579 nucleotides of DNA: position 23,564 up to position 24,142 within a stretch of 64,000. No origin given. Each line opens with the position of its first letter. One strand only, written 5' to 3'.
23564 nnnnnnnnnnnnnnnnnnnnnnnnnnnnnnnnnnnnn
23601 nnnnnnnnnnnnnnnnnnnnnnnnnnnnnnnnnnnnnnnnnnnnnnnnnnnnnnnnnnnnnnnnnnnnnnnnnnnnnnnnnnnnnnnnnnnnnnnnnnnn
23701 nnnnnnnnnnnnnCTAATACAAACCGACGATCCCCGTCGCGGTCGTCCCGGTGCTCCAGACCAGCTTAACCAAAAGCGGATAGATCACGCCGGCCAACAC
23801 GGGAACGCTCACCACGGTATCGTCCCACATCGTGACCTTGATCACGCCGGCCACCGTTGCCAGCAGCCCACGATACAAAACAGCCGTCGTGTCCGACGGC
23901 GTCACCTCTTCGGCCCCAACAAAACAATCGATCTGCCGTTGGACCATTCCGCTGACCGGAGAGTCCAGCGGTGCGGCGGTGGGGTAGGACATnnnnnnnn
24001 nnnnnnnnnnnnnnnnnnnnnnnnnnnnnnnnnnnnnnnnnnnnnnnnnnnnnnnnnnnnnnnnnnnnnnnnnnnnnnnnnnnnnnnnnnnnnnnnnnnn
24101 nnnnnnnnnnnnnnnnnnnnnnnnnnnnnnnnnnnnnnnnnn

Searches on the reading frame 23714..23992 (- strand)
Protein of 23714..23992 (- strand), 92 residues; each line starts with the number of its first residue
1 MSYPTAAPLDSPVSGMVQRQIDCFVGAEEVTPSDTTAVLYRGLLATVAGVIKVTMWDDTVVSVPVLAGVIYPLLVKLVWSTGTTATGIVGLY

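Call 6: search_protein_families(library=phrogs, proteins=[window:23714-23992:-], max_evalue=0.001)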
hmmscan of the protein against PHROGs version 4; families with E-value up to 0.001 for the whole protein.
window:23714-23992:- (92 aa): 1 family
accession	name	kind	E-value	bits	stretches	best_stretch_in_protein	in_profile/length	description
phrog_12296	-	tail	3.2e-09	37.5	1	29-91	21-85/86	tail fiber protein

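Call 25: search_protein_families(library=pfam, proteins=[window:23714-23992:-], max_evalue=10)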
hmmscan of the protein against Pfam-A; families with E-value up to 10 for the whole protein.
window:23714-23992:- (92 aa): 0 families
